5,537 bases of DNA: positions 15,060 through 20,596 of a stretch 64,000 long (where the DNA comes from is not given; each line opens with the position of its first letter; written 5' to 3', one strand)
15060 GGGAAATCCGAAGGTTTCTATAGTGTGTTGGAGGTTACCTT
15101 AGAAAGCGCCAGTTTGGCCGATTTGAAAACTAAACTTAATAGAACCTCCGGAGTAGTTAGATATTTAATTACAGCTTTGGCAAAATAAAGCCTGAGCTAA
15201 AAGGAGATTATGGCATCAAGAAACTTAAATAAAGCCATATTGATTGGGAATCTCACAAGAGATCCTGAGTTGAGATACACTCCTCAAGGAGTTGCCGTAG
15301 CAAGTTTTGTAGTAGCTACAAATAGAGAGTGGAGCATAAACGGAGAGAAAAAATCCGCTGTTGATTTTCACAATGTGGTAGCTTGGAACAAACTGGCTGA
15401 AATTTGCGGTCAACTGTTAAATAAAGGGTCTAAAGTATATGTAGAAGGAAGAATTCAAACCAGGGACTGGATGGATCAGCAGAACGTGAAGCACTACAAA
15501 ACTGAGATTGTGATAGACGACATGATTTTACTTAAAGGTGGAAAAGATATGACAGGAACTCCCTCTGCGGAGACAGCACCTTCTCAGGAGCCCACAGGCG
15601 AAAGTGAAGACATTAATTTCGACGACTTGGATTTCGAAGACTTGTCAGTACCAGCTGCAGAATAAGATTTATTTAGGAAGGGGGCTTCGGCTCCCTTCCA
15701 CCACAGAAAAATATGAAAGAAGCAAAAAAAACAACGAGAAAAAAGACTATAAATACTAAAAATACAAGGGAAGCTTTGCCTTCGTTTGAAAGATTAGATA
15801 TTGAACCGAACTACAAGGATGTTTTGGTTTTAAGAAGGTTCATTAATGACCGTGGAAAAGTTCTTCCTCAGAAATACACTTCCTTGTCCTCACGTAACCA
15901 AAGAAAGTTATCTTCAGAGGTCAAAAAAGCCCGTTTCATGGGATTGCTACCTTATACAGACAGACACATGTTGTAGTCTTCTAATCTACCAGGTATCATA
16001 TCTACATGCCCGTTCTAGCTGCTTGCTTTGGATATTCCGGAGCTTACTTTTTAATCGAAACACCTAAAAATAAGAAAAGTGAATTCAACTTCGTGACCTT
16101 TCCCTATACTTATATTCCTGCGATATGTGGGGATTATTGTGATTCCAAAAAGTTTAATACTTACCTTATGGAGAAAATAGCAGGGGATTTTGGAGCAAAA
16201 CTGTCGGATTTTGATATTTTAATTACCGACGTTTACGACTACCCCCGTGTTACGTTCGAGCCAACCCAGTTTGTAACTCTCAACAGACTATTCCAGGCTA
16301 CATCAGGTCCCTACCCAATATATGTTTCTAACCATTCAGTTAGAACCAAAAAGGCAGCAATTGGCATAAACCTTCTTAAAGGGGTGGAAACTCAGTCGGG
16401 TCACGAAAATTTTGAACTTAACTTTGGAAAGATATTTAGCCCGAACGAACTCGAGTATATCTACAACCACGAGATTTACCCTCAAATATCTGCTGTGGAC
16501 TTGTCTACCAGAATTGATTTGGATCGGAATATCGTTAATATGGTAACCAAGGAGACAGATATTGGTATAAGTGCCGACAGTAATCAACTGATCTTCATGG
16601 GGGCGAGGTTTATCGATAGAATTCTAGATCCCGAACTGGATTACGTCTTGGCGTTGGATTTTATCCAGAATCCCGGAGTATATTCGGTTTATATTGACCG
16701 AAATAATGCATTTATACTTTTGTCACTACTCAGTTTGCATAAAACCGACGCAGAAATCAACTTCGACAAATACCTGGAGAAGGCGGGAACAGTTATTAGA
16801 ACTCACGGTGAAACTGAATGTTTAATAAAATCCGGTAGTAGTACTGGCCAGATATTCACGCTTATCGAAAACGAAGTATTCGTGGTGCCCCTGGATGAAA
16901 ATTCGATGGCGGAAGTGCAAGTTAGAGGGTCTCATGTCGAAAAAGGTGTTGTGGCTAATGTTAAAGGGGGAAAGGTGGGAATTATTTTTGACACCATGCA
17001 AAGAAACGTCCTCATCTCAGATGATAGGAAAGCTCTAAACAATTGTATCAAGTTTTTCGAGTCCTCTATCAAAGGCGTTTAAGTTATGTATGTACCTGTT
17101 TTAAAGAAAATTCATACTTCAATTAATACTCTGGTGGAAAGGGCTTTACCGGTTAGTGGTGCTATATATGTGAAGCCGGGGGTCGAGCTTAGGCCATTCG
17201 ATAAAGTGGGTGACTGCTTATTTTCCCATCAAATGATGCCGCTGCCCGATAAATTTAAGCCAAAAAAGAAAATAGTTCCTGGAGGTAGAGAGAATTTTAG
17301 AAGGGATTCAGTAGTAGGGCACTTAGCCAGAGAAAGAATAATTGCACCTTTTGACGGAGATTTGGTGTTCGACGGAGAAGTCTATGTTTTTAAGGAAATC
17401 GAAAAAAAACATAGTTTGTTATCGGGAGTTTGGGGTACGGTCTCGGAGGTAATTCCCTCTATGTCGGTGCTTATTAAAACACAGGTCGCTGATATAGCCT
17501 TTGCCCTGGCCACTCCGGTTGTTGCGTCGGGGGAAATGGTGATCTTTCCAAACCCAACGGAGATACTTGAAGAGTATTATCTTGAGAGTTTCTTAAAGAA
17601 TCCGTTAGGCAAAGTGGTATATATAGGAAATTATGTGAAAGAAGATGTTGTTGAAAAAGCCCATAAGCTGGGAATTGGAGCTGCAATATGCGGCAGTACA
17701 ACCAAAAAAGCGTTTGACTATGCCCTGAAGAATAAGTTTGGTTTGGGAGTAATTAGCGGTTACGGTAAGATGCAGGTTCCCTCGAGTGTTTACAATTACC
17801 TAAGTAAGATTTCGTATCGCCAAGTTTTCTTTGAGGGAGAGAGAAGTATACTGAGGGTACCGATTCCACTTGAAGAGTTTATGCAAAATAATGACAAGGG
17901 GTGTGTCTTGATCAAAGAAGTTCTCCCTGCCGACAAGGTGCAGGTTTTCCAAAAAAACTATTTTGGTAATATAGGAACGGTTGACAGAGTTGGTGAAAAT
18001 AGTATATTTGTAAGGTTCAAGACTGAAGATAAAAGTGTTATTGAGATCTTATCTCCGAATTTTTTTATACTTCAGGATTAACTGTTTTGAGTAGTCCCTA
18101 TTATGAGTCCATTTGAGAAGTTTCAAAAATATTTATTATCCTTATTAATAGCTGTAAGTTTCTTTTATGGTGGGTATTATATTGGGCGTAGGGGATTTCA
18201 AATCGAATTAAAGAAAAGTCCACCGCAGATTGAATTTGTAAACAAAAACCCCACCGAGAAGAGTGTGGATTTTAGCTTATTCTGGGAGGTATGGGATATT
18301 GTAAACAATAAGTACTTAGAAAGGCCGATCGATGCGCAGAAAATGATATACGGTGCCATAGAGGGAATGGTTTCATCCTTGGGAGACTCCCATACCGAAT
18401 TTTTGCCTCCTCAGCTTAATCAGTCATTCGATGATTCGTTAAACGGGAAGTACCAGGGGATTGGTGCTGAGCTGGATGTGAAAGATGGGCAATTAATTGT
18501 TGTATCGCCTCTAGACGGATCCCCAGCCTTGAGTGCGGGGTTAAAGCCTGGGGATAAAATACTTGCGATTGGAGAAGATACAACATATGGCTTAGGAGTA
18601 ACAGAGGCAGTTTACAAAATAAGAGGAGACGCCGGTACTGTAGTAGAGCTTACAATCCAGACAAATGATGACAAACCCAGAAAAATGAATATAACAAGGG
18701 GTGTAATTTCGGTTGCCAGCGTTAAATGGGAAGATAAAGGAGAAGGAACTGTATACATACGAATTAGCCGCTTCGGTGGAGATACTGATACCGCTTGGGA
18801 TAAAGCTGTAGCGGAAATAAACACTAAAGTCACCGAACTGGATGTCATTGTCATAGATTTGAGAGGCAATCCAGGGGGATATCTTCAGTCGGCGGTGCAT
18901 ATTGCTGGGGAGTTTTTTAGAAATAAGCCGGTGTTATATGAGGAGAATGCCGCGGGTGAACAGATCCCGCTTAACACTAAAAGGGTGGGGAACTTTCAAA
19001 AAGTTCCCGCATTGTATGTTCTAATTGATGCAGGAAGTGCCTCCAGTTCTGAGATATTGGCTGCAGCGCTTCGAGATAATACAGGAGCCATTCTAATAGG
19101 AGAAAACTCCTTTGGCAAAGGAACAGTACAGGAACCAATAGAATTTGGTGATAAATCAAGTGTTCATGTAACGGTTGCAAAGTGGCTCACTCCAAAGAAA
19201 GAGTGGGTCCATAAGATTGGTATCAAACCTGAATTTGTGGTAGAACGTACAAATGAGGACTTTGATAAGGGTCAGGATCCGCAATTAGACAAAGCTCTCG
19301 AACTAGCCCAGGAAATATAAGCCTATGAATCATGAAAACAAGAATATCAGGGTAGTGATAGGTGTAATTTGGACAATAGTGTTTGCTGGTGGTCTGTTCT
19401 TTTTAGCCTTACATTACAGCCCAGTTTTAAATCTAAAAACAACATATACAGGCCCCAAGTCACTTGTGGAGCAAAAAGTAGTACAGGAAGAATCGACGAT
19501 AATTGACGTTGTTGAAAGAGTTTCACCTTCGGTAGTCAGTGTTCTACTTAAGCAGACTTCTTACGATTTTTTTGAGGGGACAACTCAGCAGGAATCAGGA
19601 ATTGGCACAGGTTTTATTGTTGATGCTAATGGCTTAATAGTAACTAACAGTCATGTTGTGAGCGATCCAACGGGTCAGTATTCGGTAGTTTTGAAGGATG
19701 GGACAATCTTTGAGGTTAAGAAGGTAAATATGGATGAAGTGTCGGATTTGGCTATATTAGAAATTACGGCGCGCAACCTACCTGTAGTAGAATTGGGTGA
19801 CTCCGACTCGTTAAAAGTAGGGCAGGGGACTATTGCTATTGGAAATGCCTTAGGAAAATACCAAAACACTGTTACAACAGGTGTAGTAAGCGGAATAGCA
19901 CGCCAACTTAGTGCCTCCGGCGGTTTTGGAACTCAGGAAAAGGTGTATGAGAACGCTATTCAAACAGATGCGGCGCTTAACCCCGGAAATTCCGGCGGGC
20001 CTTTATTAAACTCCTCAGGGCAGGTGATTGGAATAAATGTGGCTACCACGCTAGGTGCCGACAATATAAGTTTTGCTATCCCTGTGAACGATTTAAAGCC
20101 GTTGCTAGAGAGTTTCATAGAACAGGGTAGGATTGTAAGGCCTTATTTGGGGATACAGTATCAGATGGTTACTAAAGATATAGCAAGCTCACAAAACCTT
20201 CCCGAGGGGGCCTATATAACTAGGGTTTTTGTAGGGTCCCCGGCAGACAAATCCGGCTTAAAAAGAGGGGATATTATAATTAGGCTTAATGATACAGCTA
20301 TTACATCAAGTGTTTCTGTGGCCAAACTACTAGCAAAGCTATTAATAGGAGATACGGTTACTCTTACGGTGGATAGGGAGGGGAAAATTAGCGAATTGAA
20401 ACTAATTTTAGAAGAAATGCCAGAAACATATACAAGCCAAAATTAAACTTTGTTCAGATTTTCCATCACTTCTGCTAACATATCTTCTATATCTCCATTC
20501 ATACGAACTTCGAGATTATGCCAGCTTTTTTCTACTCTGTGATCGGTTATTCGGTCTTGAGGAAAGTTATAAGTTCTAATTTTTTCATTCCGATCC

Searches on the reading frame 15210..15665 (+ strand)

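Call 42: search_protein_families(library=pfam, proteins=[window:15210-15665:+], max_evalue=0.001)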
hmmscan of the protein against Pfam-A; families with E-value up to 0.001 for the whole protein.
window:15210-15665:+ (151 aa): 2 families
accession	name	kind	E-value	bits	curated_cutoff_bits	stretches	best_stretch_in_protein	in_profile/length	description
PF00436.31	SSB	-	6.1e-39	132.7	26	1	6-106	1-102/104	Single-strand binding protein family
PF22657.2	SSB_1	-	0.00012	22.6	27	1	7-93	1-86/91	Another single-strand binding protein family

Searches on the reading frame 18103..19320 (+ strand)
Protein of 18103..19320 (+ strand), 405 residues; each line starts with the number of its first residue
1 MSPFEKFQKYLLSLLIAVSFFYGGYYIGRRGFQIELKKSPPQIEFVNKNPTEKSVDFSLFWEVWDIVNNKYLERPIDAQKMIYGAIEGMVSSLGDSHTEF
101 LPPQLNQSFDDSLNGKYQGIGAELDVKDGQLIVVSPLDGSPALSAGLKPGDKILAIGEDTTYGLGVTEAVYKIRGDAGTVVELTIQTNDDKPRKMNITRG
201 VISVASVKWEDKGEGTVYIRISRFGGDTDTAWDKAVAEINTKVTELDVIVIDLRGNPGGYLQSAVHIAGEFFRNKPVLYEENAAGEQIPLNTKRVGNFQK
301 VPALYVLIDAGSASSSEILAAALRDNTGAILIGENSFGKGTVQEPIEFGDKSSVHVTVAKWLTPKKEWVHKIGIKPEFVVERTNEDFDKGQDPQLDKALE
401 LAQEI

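Call 42: search_protein_families(library=pfam, proteins=[window:18103-19320:+], max_evalue=0.001)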
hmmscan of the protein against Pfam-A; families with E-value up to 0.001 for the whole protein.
window:18103-19320:+ (405 aa): 5 families
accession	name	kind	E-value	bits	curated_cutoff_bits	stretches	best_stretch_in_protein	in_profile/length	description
PF03572.23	Peptidase_S41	-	1.3e-44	152.1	24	1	217-380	3-165/165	Peptidase family S41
PF17820.7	PDZ_6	-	2e-09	37.5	27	1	133-186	2-53/54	PDZ domain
PF00595.29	PDZ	-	6.5e-08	33.3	23.2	1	117-186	9-81/81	PDZ domain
PF13180.12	PDZ_2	-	1.2e-07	32.4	27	1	119-190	2-72/80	PDZ domain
PF22694.1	CtpB_N-like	-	5.7e-07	30.3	27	1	40-99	21-79/85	Activating protease CtpB N-terminal domain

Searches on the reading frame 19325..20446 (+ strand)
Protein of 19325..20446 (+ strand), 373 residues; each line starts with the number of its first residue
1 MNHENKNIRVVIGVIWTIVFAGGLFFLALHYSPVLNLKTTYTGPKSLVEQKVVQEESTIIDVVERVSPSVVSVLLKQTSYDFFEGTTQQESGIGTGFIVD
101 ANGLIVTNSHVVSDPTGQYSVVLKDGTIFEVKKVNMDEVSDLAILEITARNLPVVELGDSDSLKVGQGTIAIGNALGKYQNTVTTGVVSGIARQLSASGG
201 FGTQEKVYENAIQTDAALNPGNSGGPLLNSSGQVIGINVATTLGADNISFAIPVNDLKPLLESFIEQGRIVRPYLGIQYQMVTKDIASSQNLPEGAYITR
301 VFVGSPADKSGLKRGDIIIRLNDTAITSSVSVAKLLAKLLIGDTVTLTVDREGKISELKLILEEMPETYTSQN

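Call 42: search_protein_families(library=pfam, proteins=[window:19325-20446:+], max_evalue=0.001)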
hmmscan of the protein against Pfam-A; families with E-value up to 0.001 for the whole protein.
window:19325-20446:+ (373 aa): 6 families
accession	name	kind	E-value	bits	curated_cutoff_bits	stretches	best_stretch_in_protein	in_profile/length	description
PF13365.12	Trypsin_2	-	5.6e-33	115.1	27.6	1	94-237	1-144/144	Trypsin-like peptidase domain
PF00089.32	Trypsin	-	2.2e-20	73.9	20.6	1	91-259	22-218/220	Trypsin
PF13180.12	PDZ_2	-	3.8e-16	59.6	27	1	273-360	1-78/80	PDZ domain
PF00595.29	PDZ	-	1.3e-07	32.3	23.2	1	275-349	12-80/81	PDZ domain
PF17820.7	PDZ_6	-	1.8e-07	31.2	27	1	298-351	2-54/54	PDZ domain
PF10459.15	Peptidase_S46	-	0.00024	20.3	22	0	218-242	630-654/698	Peptidase S46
